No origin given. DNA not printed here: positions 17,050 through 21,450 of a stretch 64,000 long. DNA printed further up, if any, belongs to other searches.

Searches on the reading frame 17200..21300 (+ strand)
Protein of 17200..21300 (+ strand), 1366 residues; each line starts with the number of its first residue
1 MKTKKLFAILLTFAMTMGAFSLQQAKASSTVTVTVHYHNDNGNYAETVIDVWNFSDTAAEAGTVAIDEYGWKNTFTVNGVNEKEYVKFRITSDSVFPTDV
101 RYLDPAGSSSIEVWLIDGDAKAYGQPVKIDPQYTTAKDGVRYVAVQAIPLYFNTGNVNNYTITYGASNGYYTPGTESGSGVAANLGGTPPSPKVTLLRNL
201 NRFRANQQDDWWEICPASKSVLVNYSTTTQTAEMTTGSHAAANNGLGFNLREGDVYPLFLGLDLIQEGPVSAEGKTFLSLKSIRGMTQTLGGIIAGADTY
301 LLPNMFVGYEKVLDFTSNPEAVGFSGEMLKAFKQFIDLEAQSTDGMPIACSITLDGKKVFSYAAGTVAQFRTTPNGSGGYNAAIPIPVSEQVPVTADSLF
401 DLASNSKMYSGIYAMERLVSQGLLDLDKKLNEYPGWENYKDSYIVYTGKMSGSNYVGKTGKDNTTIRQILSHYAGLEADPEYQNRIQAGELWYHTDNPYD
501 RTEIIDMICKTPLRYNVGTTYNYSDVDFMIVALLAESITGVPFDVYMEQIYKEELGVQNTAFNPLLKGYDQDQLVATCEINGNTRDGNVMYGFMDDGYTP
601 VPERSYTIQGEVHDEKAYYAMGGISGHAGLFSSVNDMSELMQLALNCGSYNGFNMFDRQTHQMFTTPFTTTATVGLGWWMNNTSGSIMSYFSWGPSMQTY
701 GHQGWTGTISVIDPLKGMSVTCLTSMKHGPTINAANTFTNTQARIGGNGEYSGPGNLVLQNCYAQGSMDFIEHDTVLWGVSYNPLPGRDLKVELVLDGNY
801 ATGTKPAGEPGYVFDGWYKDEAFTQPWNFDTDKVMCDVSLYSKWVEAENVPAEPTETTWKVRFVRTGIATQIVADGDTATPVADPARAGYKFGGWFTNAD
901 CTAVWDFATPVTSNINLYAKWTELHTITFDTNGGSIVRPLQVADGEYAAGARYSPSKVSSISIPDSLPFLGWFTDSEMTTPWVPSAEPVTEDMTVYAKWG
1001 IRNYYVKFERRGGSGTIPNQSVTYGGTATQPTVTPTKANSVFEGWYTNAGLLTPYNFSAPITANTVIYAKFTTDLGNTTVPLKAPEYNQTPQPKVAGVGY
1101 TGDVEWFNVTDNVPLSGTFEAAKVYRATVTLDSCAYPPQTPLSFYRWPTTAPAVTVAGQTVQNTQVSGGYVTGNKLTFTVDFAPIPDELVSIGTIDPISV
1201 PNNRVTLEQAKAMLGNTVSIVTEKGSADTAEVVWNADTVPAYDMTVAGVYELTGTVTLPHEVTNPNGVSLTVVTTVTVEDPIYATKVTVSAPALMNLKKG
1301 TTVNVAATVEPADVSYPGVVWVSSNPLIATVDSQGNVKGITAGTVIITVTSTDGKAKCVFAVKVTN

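Call 38: search_protein_families(library=pfam, proteins=[window:17200-21300:+], max_evalue=0.01)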
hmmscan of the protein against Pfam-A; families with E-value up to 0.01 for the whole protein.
window:17200-21300:+ (1366 aa): 5 families
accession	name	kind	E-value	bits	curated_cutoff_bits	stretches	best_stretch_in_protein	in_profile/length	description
PF09479.16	Flg_new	-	6.2e-46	154.8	27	4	1004-1070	1-65/65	Listeria-Bacteroides repeat domain (List_Bact_rpt)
PF00144.29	Beta-lactamase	-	7.6e-41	140.8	27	1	388-731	38-315/329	Beta-lactamase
PF02368.24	Big_2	-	6.7e-11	42.4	22.8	1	1285-1356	3-73/79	Bacterial Ig-like domain (group 2)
PF07532.17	Big_4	-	7.3e-05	22.7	22.1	1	1209-1257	11-57/59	Bacterial Ig-like domain (group 4)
PF03714.20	PUD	-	0.00014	23.1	25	1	32-123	1-96/97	Bacterial pullanase-associated domain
